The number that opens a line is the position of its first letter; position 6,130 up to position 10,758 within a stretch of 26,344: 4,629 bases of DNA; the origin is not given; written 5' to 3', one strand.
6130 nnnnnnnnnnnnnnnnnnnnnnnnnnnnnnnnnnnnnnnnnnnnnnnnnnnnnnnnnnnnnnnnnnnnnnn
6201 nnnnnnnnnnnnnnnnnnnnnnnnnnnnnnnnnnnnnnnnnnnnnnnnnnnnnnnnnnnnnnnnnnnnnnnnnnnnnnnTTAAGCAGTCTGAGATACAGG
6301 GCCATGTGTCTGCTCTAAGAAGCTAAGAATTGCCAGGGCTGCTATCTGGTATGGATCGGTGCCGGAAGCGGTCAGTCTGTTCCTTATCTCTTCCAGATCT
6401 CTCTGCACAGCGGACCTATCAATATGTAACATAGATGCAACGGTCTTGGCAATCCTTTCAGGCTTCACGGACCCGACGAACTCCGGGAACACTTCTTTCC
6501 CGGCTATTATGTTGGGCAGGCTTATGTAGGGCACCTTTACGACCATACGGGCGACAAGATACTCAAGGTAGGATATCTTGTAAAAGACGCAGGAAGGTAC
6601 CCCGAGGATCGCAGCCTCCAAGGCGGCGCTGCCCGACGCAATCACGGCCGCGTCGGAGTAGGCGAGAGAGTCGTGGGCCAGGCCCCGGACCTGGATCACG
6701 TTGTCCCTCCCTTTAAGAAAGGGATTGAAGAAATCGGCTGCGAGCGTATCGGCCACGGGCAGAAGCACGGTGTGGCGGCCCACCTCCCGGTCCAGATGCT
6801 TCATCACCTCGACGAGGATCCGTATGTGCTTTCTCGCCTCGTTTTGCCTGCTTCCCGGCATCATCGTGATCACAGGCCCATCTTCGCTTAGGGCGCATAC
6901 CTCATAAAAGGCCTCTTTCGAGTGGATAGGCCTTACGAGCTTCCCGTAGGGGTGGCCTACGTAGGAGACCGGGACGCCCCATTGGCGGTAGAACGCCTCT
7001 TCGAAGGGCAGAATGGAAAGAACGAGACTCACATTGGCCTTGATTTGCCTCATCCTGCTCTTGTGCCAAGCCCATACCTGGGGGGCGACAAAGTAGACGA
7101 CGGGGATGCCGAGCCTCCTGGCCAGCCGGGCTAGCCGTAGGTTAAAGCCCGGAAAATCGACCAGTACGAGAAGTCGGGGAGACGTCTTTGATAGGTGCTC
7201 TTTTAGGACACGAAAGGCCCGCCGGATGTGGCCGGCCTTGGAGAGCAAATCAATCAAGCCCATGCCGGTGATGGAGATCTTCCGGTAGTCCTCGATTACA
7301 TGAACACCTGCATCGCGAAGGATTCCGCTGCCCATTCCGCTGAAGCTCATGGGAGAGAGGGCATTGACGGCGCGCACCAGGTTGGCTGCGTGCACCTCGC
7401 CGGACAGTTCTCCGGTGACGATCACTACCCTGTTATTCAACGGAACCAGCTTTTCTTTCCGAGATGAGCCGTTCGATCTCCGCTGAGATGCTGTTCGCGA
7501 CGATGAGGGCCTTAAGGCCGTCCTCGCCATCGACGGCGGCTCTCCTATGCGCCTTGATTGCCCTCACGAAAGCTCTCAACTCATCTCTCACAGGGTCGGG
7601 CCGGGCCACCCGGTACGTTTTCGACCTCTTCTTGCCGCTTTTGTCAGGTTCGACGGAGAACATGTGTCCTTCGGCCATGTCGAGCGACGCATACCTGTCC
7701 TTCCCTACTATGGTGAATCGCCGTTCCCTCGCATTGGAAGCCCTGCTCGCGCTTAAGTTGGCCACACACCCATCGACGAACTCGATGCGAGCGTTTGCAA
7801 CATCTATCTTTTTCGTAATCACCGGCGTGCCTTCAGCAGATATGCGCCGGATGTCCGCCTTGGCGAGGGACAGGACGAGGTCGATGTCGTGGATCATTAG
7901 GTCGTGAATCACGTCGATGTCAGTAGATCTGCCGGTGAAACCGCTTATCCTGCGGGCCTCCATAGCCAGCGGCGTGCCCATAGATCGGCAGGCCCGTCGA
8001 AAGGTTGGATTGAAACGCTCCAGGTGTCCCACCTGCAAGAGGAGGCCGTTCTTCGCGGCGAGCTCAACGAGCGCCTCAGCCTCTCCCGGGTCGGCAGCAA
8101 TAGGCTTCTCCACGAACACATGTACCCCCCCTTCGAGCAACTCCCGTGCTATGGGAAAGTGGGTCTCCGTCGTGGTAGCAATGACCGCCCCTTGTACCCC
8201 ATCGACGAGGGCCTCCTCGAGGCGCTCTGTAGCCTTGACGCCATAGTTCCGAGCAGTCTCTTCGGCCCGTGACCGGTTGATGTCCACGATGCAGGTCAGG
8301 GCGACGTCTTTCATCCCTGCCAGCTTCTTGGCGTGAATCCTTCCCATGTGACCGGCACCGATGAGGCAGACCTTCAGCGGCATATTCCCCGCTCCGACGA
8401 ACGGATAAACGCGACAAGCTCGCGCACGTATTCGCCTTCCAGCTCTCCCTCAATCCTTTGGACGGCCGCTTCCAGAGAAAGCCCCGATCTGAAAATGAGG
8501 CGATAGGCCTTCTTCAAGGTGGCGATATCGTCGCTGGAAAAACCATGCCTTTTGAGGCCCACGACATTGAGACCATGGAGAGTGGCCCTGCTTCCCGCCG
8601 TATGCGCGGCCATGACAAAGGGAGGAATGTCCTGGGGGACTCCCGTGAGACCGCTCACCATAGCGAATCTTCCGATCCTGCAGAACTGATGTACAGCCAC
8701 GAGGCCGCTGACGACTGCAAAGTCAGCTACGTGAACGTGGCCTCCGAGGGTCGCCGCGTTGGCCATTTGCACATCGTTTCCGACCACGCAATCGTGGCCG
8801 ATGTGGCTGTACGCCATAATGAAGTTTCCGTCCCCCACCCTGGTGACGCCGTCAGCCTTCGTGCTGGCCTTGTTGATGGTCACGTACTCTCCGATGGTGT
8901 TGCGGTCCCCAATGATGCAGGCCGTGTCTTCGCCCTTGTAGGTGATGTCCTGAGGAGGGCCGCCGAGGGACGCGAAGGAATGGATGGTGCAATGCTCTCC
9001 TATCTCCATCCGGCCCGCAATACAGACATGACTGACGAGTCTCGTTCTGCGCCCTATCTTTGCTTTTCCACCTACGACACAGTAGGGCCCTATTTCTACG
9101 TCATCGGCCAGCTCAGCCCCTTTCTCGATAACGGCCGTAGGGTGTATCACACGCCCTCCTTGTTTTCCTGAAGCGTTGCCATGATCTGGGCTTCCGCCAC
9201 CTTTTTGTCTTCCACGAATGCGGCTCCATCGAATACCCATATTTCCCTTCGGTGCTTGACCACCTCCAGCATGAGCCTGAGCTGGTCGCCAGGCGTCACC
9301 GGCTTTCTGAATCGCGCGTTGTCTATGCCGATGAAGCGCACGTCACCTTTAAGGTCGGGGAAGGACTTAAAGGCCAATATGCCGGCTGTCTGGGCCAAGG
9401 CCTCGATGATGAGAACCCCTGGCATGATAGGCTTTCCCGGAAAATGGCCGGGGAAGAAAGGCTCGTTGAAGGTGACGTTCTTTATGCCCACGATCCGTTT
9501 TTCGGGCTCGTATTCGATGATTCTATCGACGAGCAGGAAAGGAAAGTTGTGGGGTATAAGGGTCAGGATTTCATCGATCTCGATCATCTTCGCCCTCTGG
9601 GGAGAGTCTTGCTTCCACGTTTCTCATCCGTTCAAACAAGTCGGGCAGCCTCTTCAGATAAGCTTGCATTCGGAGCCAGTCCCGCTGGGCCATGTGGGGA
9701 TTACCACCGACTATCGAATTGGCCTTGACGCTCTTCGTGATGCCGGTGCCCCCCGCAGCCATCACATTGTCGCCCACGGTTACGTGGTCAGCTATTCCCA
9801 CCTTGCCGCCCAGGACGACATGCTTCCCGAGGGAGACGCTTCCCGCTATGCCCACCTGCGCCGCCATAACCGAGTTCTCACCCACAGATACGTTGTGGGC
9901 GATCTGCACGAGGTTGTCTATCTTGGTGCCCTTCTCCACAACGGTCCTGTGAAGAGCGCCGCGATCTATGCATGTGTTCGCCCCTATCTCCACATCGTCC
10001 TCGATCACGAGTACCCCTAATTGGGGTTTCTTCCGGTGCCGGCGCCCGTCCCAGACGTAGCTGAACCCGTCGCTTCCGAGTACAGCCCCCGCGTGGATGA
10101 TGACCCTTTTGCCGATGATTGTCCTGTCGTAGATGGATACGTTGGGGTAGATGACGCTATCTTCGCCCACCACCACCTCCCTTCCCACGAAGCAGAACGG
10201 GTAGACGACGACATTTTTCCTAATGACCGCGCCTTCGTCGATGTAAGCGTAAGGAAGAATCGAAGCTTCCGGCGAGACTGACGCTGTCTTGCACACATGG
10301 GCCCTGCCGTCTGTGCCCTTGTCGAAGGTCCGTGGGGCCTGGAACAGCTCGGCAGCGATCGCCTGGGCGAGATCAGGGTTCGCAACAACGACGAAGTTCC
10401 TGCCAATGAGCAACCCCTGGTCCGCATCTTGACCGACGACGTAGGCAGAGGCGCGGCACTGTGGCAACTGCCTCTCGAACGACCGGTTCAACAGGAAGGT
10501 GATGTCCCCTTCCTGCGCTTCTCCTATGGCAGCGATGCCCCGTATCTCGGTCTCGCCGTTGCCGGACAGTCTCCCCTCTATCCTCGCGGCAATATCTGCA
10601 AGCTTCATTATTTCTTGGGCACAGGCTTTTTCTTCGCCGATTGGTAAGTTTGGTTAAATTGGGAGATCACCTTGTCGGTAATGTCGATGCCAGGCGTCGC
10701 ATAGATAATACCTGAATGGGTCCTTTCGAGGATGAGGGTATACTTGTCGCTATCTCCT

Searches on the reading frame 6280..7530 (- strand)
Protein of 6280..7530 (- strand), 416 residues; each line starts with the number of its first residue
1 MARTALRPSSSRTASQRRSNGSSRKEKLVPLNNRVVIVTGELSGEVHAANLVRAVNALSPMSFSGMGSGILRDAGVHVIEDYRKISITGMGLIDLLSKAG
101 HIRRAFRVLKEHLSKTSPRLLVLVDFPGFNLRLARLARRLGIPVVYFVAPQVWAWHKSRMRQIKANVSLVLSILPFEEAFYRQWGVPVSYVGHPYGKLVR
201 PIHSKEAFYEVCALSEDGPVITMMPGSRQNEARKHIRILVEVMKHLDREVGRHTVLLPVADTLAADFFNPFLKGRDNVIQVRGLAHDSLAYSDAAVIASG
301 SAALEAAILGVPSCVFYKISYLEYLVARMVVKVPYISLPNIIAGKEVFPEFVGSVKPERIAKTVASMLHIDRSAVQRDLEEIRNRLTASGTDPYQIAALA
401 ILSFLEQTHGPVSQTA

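Call 13: search_protein_families(library=pfam, proteins=[window:6280-7530:-], max_evalue=0.001)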
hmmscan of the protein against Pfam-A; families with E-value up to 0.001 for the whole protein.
window:6280-7530:- (416 aa): 1 family
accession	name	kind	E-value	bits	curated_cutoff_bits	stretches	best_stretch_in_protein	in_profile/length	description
PF02684.21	LpxB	-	2.9e-80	270.4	22.6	1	36-368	2-339/374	Lipid-A-disaccharide synthetase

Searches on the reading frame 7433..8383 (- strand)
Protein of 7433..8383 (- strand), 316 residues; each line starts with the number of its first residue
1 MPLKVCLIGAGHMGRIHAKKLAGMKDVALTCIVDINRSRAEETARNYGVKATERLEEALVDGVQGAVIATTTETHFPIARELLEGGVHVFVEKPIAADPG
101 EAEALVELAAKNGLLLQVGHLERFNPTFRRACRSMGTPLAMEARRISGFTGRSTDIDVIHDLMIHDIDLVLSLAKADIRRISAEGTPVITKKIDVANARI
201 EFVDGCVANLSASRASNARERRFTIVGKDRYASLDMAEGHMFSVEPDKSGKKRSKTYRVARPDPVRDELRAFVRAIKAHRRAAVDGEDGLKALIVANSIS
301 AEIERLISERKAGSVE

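Call 13: search_protein_families(library=pfam, proteins=[window:7433-8383:-], max_evalue=0.001)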
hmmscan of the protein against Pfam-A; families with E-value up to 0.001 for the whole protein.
window:7433-8383:- (316 aa): 6 families
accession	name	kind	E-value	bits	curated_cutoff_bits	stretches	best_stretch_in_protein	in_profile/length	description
PF01408.29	GFO_IDH_MocA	-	2.8e-27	96.2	24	1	4-120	2-120/120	Oxidoreductase family, NAD-binding Rossmann fold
PF22725.1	GFO_IDH_MocA_C3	-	5.4e-10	39.8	27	1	158-229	45-120/124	GFO/IDH/MocA C-terminal domain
PF02894.22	GFO_IDH_MocA_C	-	1.9e-05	25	22.9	1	161-296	45-203/218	Oxidoreductase family, C-terminal alpha/beta domain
PF03807.23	F420_oxidored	-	2.5e-05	25.2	21.6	1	4-82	1-79/94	NADP oxidoreductase coenzyme F420-dependent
PF01488.26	Shikimate_DH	-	0.0004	20.9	24.3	0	4-78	14-90/138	Shikimate / quinate 5-dehydrogenase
PF02423.21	OCD_Mu_crystall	-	0.00072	19.1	24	0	5-107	132-237/314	Ornithine cyclodeaminase/mu-crystallin family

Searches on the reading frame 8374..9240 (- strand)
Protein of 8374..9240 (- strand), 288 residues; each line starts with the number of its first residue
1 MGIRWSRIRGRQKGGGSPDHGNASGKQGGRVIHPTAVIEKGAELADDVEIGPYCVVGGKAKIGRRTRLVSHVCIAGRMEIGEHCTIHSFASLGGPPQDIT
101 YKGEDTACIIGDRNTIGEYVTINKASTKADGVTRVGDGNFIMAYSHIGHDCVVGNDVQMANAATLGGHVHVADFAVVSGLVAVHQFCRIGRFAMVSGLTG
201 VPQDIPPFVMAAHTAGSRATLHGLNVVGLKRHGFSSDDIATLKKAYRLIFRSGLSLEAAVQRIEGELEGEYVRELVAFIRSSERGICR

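Call 13: search_protein_families(library=pfam, proteins=[window:8374-9240:-], max_evalue=0.001)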
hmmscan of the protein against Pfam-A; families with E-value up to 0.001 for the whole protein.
window:8374-9240:- (288 aa): 5 families
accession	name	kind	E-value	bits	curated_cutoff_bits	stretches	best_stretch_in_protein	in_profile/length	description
PF13720.11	Acetyltransf_11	-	2.2e-28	98.9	24.5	1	204-287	1-82/82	Udp N-acetylglucosamine O-acyltransferase; Domain 2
PF00132.30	Hexapep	-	2.1e-21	75.1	27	3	133-167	2-36/36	Bacterial transferase hexapeptide (six repeats)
PF25084.1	LbH_EIF2B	-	2.7e-08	34.2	54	0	39-130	7-95/105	EIF2B subunit epsilon LbH domain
PF25087.1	GMPPB_C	-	0.00035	20.7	39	0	142-180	54-92/110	GMPPB C-terminal domain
PF21711.3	DCTN5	-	0.00057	20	40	0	144-202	84-141/182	Dynactin subunit 5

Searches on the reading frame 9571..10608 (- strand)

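Call 13: search_protein_families(library=pfam, proteins=[window:9571-10608:-], max_evalue=0.001)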
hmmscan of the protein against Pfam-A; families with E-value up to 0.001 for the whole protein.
window:9571-10608:- (345 aa): 3 families
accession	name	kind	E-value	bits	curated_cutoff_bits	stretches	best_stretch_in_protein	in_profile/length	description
PF00132.30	Hexapep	-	3.5e-25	87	27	2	145-178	2-35/36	Bacterial transferase hexapeptide (six repeats)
PF04613.19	LpxD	-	1e-14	54.6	30.8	1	20-88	2-70/70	UDP-3-O-[3-hydroxymyristoyl] glucosamine N-acyltransferase, LpxD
PF25084.1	LbH_EIF2B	-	9e-11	42.2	54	1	131-223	8-96/105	EIF2B subunit epsilon LbH domain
